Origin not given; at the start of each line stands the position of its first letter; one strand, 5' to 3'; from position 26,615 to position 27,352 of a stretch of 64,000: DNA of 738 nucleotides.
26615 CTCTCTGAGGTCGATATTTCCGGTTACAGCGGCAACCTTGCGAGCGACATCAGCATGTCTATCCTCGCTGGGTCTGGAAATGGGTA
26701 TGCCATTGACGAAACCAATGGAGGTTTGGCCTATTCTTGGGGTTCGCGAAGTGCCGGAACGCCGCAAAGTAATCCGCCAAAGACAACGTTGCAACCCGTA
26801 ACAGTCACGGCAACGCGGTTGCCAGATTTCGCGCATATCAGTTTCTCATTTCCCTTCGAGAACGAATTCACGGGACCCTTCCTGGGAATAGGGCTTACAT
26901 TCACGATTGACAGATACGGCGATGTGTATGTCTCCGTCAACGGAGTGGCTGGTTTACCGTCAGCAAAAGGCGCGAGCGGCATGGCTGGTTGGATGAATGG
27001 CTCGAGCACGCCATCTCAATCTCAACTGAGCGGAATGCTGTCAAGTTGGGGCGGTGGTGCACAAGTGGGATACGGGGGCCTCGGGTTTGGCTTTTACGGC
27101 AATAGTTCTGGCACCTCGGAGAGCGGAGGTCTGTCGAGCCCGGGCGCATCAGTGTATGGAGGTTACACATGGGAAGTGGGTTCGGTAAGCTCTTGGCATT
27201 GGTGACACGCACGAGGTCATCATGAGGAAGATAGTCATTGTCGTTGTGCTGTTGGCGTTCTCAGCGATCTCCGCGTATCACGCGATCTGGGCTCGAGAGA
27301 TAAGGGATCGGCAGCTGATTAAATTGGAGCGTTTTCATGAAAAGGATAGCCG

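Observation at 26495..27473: RHS toxin tip with an unrecognisable Gly/Ser-rich domain plus a two-TM candidate immunity gene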

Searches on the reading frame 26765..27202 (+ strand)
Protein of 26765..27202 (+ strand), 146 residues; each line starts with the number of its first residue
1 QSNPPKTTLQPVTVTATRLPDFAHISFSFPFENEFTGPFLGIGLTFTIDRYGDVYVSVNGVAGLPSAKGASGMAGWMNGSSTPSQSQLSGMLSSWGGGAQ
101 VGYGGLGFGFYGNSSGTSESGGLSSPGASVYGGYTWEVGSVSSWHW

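Call 19: search_solved_structures(query=A2, max_evalue=10)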
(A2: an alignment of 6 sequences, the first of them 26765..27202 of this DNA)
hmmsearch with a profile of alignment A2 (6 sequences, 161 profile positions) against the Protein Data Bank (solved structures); distinct sequences matched with E-value up to 10: 1.
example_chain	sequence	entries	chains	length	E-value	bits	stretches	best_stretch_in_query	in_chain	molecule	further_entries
5mm2_B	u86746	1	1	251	1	12.3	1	25-70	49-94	capsid protein VP4B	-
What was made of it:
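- No PDB sequence hit (call 19).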

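Call 25: predict_structure(alignment_id=A2)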
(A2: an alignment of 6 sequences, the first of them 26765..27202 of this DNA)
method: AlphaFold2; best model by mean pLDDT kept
length: 146 residues; sequences in the alignment: 6
mean_pLDDT: 70.4   pTM: 0.64
mean pLDDT of the five models: 70.4, 67.8, 52.4, 49.2, 49.1
residues with pLDDT >= 90: 0; 70-90: 89; 50-70: 41; < 50: 16
segments of 3 or more residues with pLDDT < 50: 1-16
pLDDT, mean of each block of 10 residues (from residue 1): 41 55 81 64 86 86 73 76 83 73 56 64 73 82 60
secondary structure, 60 per line:
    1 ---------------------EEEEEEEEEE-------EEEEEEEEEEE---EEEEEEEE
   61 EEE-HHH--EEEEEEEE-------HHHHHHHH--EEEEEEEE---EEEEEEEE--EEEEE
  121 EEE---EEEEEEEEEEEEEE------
elements in order: E22-31 E39-49 E53-63 E70-77 H85-92 E95-102 E106-113 E116-123 E127-140
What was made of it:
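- Tried and rejected: Built on 6 sequences, it reached only pLDDT 70 (call 25).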

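Call 27: fold_search(model_id=the predicted structure, library=pdb)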
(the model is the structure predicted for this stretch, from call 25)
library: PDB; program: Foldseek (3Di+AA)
matches with E <= 10: 667; with E <= 0.001: 0
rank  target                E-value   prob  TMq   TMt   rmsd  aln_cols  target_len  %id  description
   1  5fyw_H                8.2e-03  0.35  0.19  0.20  16.0       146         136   13  Transcription initiation complex structures elucidate DNA opening (OC) (released 2016-05-18)
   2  4cv7                  1.0e-02  0.99  0.41  0.49   5.2       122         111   15  Crystal structure of Rhodococcus equi VapB (released 2014-04-02)
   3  7b1z_A                1.5e-02  0.99  0.44  0.55   4.2       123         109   14  Virulence-associated protein VapB from the intracellular pathogen Rhodococcus equi (released 2021-07-28)
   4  2zmu                  2.1e-02  0.16  0.18  0.15  17.9       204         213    7  Crystal Structure of Monomeric Kusabira-Orange (MKO), Orange-Emitting GFP-like Protein, at pH 9.1 (released 2008-10-21)
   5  3mgf_A                2.2e-02  0.14  0.16  0.13  18.3       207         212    7  Crystal Structure of Monomeric Kusabira-Orange (MKO), Orange-Emitting GFP-like Protein, at pH 7.5 (released 2011-03-16)
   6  7swu_A                2.2e-02  0.14  0.16  0.12  17.9       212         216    8  Crystal structure of the chromoprotein spisPINK (released 2022-04-20)
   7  7ui9_H                2.4e-02  0.16  0.18  0.18  16.3       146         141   14  Core Mediator-PICearly (Copy A) (released 2023-02-15)
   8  5uc0_B                3.1e-02  0.84  0.35  0.33   5.9       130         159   12  Crystal Structure of Beta-barrel-like, Uncharacterized Protein of COG5400 from Brucella abortus (released 2017-02-08)
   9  8zbo_A                3.7e-02  0.14  0.19  0.16  17.7       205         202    7  Crystal structure of the biphotochromic fluorescent protein moxSAASoti (F97M variant) in its green on-state (released 2024-06-12)
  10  5n83_C                3.9e-02  0.30  0.20  0.16  12.8       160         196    6  Structure of the distal domain of mouse adenovirus 2 fibre, methylmercury chloride derivative (released 2018-03-14)
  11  5n83_A                3.9e-02  0.25  0.20  0.18  12.7       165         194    8  Structure of the distal domain of mouse adenovirus 2 fibre, methylmercury chloride derivative (released 2018-03-14)
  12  4d0v_A                4.1e-02  0.23  0.17  0.21  11.0       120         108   11  Crystal structure of the fiber head domain of the Atadenovirus snake adenovirus 1, native, I213 crystal form (released 2014-12-17)
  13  6h68_H                4.6e-02  0.38  0.24  0.26  15.3       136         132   12  Yeast RNA polymerase I elongation complex stalled by cyclobutane pyrimidine dimer (CPD) with fully-ordered A49 (released 2018-08-29)
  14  8qsz_H                4.6e-02  0.28  0.21  0.23  14.4       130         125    8  Structure of s. pombe RNA polymerase II in complex with DSIF and Rat1/Rai1 (released 2024-10-23)
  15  4d0u_A                4.9e-02  0.18  0.17  0.20  11.5       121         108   12  Crystal structure of the fiber head domain of the Atadenovirus snake adenovirus 1, selenomethionine-derivative (released 2014-12-17)
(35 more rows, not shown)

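Call 28: search_protein_representatives(alignment_id=A2)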
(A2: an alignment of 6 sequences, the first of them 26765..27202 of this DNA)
Query: 6 sequences, 161 profile positions. Proteins with E-value up to 0.001 (for the whole library): 201; up to 1e-10: 34; up to 1e-30: 6. The best 150 are listed.
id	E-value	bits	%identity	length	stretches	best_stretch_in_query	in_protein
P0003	3.3e-84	296.7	-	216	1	3-161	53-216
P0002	8.8e-83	292.0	-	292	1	5-161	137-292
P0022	3.0e-45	170.1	-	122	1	40-161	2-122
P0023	2.3e-39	150.9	-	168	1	27-146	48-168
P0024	3.7e-36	140.5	-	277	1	16-160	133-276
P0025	5.5e-35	136.7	-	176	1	22-160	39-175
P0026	4.8e-29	117.4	-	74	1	87-161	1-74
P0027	7.3e-21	90.8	-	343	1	10-153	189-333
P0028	6.1e-20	87.8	-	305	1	31-158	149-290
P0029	6.8e-17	77.9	-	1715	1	22-154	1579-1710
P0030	4.4e-16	75.2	-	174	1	21-156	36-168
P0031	5.5e-15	71.7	-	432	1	26-153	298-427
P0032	2.3e-14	69.6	-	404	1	20-157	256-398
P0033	2.0e-13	66.6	-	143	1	31-153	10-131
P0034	2.8e-13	66.1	-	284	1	18-152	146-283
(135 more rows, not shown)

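Call 34: search_protein_families(library=pfam, alignment_id=A4, max_evalue=0.001)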
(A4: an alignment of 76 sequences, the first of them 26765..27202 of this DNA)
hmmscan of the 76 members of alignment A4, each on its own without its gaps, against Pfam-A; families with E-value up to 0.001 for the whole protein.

A. member 1, window:26765-27202:+ (146 aa): 0 families

B. families by the number of members that match (of 76 scanned): 14 families
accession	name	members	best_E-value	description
PF05593.20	RHS_repeat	27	2.5e-75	RHS Repeat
PF03527.20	RHS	7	8.6e-07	RHS protein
PF20148.4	DUF6531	4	2.7e-22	Domain of unknown function (DUF6531)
PF25023.1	TEN_YD-shell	2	2.2e-20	Teneurin YD-shell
PF13517.12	FG-GAP_3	2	2.8e-08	FG-GAP-like repeat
PF03534.18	SpvB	2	3.9e-06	Salmonella virulence plasmid 65kDa B protein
PF20041.5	DUF6443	1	3.4e-31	Domain of unknown function (DUF6443)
PF01476.26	LysM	1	1.4e-14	LysM domain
PF12256.14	TcdB_toxin_midN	1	2.3e-09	Insecticide toxin TcdB middle/N-terminal region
PF01839.29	FG-GAP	1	9.1e-09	FG-GAP repeat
PF09136.16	Glucodextran_B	1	4.7e-06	Glucodextranase, domain B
PF03412.21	Peptidase_C39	1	0.0002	Peptidase C39 family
PF13374.12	TPR_10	1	0.00031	Tetratricopeptide repeat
PF13176.12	TPR_7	1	0.00044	Tetratricopeptide repeat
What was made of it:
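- One relative hits TcdB_toxin_midN (call 34).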

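Call 38: find_homologous_proteins(query=A5, max_evalue=0.001)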
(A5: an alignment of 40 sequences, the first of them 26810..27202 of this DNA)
Query A5 (40 sequences) (131 aa, profile of the alignment): 27 proteins with E <= 0.001 among 8000 candidates.
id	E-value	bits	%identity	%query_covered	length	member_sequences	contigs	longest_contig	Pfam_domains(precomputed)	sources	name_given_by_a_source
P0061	6.1e-50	186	30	94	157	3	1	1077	-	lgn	-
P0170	2.0e-47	178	29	92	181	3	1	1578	-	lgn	-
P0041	2.1e-46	175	32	69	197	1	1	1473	-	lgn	-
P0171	3.4e-46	174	30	94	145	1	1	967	-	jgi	-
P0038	1.4e-45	172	38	92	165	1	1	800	-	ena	-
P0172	2.2e-45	172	29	95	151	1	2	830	-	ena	-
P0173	2.8e-45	171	36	98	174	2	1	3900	-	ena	-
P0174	1.1e-44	170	34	91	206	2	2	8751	-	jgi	jgi:RHS repeat-associated protein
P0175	5.2e-44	167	27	98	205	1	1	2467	-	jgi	jgi:hypothetical protein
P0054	2.5e-43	165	35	98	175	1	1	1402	-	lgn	-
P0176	2.5e-41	159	34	95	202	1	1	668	PF25023.2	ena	-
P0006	7.1e-39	151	58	92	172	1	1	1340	-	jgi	jgi:hypothetical protein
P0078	9.6e-39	150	32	83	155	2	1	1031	-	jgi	jgi:hypothetical protein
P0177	8.0e-37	144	28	63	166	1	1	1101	-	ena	-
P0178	2.8e-35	139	34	93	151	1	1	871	-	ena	-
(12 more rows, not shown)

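Call 40: find_related_loci(query=A2, collection=genome_contigs, flank=8000)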
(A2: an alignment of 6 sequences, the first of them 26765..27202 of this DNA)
Query A2 (146 aa) in genome_contigs; peptide patterns used: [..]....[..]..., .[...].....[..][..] (x = any residue, [..] = any of these).
33 stretches matched a pattern; 4 encode a relative of the query (tblastn E <= 1e-3); 4 distinct loci.
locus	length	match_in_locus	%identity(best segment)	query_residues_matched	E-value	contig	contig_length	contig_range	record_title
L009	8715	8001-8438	99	1-146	8e-93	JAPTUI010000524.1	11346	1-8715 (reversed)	MAG: Pseudomonadota bacterium isolate FAK.bin15 NODE_9798_length_11346_cov_1.63214_FK5-1, whole genome shotgun sequence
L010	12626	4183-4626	69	1-146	4e-53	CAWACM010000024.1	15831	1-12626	MAG: uncultured proteobacterium isolate MFD09286.bin.2.121 genome assembly, contig: contig_53288, whole genome shotgun s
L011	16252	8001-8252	77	63-146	2e-36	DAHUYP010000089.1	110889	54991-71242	MAG TPA_asm: Gammaproteobacteria bacterium isolate clean1670 k141_1007378, whole genome shotgun sequence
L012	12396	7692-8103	57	1-138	5e-27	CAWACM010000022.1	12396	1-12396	MAG: uncultured proteobacterium isolate MFD09286.bin.2.121 genome assembly, contig: contig_53286, whole genome shotgun s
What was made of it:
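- The carriers are environmental MAGs (call 40).
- Tried and rejected: The genome scan with A2 found only 4 MAG loci (call 40).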

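Call 43: find_encoding_contigs(protein=P0174, flank=5000, max_places=3)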
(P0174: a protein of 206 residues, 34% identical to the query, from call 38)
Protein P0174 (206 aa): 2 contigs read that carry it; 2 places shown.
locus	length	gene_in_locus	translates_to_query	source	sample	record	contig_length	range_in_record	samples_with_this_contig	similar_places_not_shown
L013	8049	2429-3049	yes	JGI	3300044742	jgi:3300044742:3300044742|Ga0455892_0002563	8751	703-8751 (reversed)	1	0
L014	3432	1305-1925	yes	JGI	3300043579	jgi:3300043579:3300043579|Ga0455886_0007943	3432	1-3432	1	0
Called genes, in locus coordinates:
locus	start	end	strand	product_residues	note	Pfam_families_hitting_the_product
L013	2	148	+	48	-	?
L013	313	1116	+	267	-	PF01797:Y1_Tnp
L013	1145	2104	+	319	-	PF25023:TEN_YD-shell (weak)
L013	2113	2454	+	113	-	-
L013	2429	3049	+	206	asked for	-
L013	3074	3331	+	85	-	-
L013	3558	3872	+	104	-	-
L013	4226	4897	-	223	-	-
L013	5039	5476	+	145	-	PF04143:Sulf_transp (weak)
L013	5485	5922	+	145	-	PF20398:DUF6691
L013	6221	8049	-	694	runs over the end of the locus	PF00005:ABC_tran, PF02463:SMC_N (faint), PF13555:AAA_29 (faint), PF12848:ABC_tran_Xtn, PF00005:ABC_tran, PF13304:AAA_21 (weak), PF16326:ABC_tran_CTD (weak)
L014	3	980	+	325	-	?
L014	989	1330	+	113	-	-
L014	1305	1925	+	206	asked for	-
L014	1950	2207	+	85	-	-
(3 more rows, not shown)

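Call 44: find_encoding_contigs(protein=P0173, flank=5000, max_places=3)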
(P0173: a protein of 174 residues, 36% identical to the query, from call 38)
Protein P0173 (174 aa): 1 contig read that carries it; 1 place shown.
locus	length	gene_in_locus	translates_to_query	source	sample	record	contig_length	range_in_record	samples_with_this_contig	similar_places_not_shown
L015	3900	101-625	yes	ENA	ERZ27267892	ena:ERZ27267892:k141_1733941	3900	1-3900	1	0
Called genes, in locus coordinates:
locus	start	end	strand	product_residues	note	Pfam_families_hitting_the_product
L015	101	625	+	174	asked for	-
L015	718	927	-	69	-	-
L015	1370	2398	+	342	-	PF25023:TEN_YD-shell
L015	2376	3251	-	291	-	PF13276:HTH_21, PF13610:DDE_Tnp_IS240 (faint), PF00665:rve, PF13683:rve_3, PF13333:rve_2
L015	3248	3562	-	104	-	PF01527:HTH_Tnp_1, PF13542:HTH_Tnp_ISL3 (weak)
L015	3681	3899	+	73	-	?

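Call 59: predict_structure(alignment_id=A7)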
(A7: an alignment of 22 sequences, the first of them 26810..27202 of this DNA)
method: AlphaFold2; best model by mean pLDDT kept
length: 131 residues; sequences in the alignment: 22
mean_pLDDT: 92.9   pTM: 0.84
mean pLDDT of the five models: 92.9, 88.8, 88.6, 88.5, 88.1
residues with pLDDT >= 90: 110; 70-90: 19; 50-70: 2; < 50: 0
segments of 3 or more residues with pLDDT < 50: none
pLDDT, mean of each block of 10 residues (from residue 1): 90 93 94 97 94 93 91 95 90 92 95 95 88 92
secondary structure, 60 per line:
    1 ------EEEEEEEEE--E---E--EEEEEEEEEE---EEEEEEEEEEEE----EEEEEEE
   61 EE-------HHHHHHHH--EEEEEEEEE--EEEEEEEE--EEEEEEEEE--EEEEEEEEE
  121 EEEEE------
elements in order: E7-15 E25-34 E38-49 E54-62 H70-77 E80-88 E91-98 E101-109 E112-125
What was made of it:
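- On Vap family (R. equi virulence-associated proteins): The AF2 secondary-structure order matches (call 59).
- AF2 model: pLDDT 92.9, order b1-b4, helix, b5-b8 (call 59). Strand order places them at the same end of the barrel (call 59). The barrel looks soluble and compact (call 59).
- Tried and rejected: It was redone with 22 sequences (call 59).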

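Call 61: fold_search(model_id=the predicted structure, library=pdb)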
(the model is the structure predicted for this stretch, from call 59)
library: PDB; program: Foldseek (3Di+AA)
matches with E <= 10: 601; with E <= 0.001: 0
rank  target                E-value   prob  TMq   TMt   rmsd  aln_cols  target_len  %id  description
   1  8rzz_A                3.7e-02  0.13  0.18  0.13  18.4       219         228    5  Crystal structure of Renilla luciferase RLuc8-GFP BRET complex at pH 9.0 (space group P32) (released 2025-09-03)
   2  4zb1_A                5.4e-02  0.15  0.20  0.14  17.8       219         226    7  Crystal Structure of Blue Chromoprotein sgBP from Stichodactyla Gigantea (released 2015-08-12)
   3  6nqj_D                5.4e-02  0.13  0.19  0.15  17.7       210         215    5  Crystal structure of fast switching M159T mutant of fluorescent protein Dronpa (Dronpa2) (released 2019-06-12)
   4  4hqc_B                5.7e-02  0.08  0.14  0.11  18.0       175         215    6  Crystal structure of a green-to-red photoconvertible DRONPA, pcDRONPA in the red-on-state (released 2013-11-13)
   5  5exb_A                5.7e-02  0.06  0.13  0.11  18.1       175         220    7  Wild type green fluorescent protein DendFP (Dendronephthya sp.) (released 2016-08-03)
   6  3ls3_B                6.4e-02  0.13  0.21  0.15  17.8       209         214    5  Padron0.9-ON (fluorescent state) (released 2010-03-16)
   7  8hgi_B                6.4e-02  0.08  0.15  0.11  18.6       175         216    8  Crystal structure of VNAR aGFP14 in complex with GFP (released 2023-09-27)
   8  5aeo_A                7.5e-02  0.98  0.48  0.55   4.1       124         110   12  Virulence-associated protein VapG from the intracellular pathogen Rhodococcus equi (released 2015-03-25)
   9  2h8q_A                7.5e-02  0.12  0.20  0.14  17.3       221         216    8  Crystal Structure of a Redshifted Mutant (K83M) of the Red Fluorescent Protein dRFP583/dsRed (released 2006-08-22)
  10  3cgl_A                7.5e-02  0.08  0.14  0.11  17.7       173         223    8  Crystal Structure and Raman Studies of dsFP483, a Cyan Fluorescent Protein from Discosoma striata (released 2008-07-01)
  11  7rrk_G                7.5e-02  0.07  0.14  0.10  18.1       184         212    6  Crystal structure of fast switching M159E mutant of fluorescent protein Dronpa (Dronpa2) (released 2021-10-13)
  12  4hq8_F                8.0e-02  0.07  0.13  0.11  18.0       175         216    6  Crystal structure of a green-to-red photoconvertible DRONPA, pcDRONPA in the green-on-state (released 2013-11-13)
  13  3mgf_A                8.4e-02  0.10  0.17  0.12  18.1       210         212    6  Crystal Structure of Monomeric Kusabira-Orange (MKO), Orange-Emitting GFP-like Protein, at pH 7.5 (released 2011-03-16)
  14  6d38                  8.4e-02  0.07  0.14  0.11  17.9       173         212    6  Photodissociable dimeric Dronpa green fluorescent protein variant M (pdDronpaM) (released 2018-05-16)
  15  7rrj_A                8.4e-02  0.07  0.13  0.10  17.8       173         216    6  Crystal structure of fast switching M159Q mutant of fluorescent protein Dronpa (Dronpa2) (released 2021-10-13)
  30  2zmu                  1.1e-01  0.09  0.17  0.12  18.1       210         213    6  Crystal Structure of Monomeric Kusabira-Orange (MKO), Orange-Emitting GFP-like Protein, at pH 9.1 (released 2008-10-21)
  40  2z6x_C                1.2e-01  0.06  0.14  0.10  18.0       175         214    6  Crystal structure of 22G, the wild-type protein of the photoswitchable GFP-like protein Dronpa (released 2008-07-22)
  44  2v4e_C                1.3e-01  0.10  0.20  0.14  17.8       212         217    9  A non-cytotoxic DsRed variant for whole-cell labeling (released 2008-11-04)
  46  2vvh_A                1.3e-01  0.09  0.19  0.14  18.5       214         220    6  IrisFP fluorescent protein in its green form, cis conformation (released 2008-11-11)
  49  2z6x_B                1.3e-01  0.06  0.14  0.10  17.9       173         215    6  Crystal structure of 22G, the wild-type protein of the photoswitchable GFP-like protein Dronpa (released 2008-07-22)
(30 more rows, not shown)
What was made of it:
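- On Vap family (R. equi virulence-associated proteins): Foldseek gives TM 0.51-0.55 and probability 0.91-0.98, but E is 0.07-0.1 (call 61).
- Tried and rejected: The GFP-like and RNA-polymerase hits in the PDB searches have rmsd of 12-19 A and were rejected as noise (calls 27, 61).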

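Call 72: search_protein_families(library=pfam, alignment_id=A5, max_evalue=10)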
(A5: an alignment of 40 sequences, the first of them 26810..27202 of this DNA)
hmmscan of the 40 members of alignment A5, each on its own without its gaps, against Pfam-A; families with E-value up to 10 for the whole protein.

A. member 1, window:26810-27202:+ (131 aa): 0 families

B. families by the number of members that match (of 40 scanned): 4 families
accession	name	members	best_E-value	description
PF04226.18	Transgly_assoc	1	0.065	Transglycosylase associated protein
PF04412.18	AcnX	1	0.24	Aconitase X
PF06112.16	Herpes_capsid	1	0.54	Gammaherpesvirus capsid protein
PF12938.12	M_domain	1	1.7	M domain of GW182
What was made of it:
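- Closest known: Ntox25. Different: No Pfam Ntox25 hit for any of 116 members, even at E<=10 (calls 34, 72).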

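Call 85: fold_search(model_id=the predicted structure, library=viral)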
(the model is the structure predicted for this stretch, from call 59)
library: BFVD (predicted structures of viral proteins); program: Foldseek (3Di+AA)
matches with E <= 10: 407; with E <= 0.001: 0
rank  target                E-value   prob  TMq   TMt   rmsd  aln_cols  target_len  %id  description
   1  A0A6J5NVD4            3.6e-02  0.33  0.23  0.19  10.9       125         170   10  Uncharacterized protein [uncultured Caudovirales phage]
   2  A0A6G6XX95            4.0e-02  0.41  0.29  0.23  13.1       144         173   14  (no name in the UniProt tables at hand)
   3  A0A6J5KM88            5.3e-02  0.21  0.21  0.14  10.5       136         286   12  Uncharacterized protein [uncultured Caudovirales phage]
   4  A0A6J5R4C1            9.2e-02  0.23  0.22  0.17  11.1       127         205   14  Uncharacterized protein [uncultured Caudovirales phage]
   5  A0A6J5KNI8            9.2e-02  0.20  0.21  0.09  12.1       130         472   14  Uncharacterized protein (Fragment) [uncultured Caudovirales phage]
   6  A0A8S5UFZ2            1.1e-01  0.08  0.18  0.08  18.7       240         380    8  Beta clamp protein [Myoviridae sp. ctshb19]
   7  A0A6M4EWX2            1.5e-01  0.10  0.17  0.12  11.1       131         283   14  Collagen-like protein [Guarani virus]
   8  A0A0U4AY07            1.7e-01  0.08  0.19  0.07  14.7       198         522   12  (no name in the UniProt tables at hand)
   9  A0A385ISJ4            1.8e-01  0.14  0.20  0.14  12.2       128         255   16  (no name in the UniProt tables at hand)
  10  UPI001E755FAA         2.0e-01  0.18  0.28  0.25  17.3       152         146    7  (no name look-up for this kind of identifier)
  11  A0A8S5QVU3            2.0e-01  0.14  0.20  0.11  11.7       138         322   14  Uncharacterized protein [Siphoviridae sp. ctzSN25]
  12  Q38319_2              2.1e-01  0.10  0.18  0.05  10.9       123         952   13  Receptor-binding protein of phage tail base-plate Siphoviridae head domain-containing protein [Lactococcus phage BK5-T]
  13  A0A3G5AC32            2.2e-01  0.05  0.16  0.12  17.7       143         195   10  Uncharacterized protein [Hyperionvirus sp.]
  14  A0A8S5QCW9            2.6e-01  0.12  0.21  0.07  10.1       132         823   14  Pectate lyase [Myoviridae sp. ctw4b6]
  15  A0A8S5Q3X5            2.6e-01  0.09  0.18  0.15  11.3       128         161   14  Uncharacterized protein [Podoviridae sp. ctfNh8]
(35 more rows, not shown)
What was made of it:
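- Tried and rejected: Foldseek against BFVD (viral) found nothing compact at a useful E-value; its single compact hit has E 0.5 and probability 0.69 (call 85).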

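Call 89: search_protein_families(library=ncbifam, alignment_id=A5, max_evalue=1)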
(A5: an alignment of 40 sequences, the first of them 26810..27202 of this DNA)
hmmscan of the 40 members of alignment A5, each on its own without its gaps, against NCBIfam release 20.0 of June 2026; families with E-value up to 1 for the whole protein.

A. member 1, window:26810-27202:+ (131 aa): 1 family
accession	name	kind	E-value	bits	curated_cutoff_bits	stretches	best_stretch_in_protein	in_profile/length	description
NF000451.2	blaBES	exception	0.33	10.4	650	1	47-92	195-239/292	BES family class A beta-lactamase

B. families by the number of members that match (of 40 scanned): 6 families
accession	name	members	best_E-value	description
NF000451.2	blaBES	2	0.19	BES family class A beta-lactamase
NF040972.1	T6SS_VF_TecA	1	0.06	type 6 secretion system effector deamidase TecA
TIGR04051.1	rSAM_NirJ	1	0.1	heme d1 biosynthesis radical SAM protein NirJ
NF058558.2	AmldFbnFapC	1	0.41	amyloid-like fimbrin subunit FapC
NF045730.1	VlpC_Nterm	1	0.71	variant surface lipoprotein VlpC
NF040985.1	MamG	1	0.9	magnetosome protein MamG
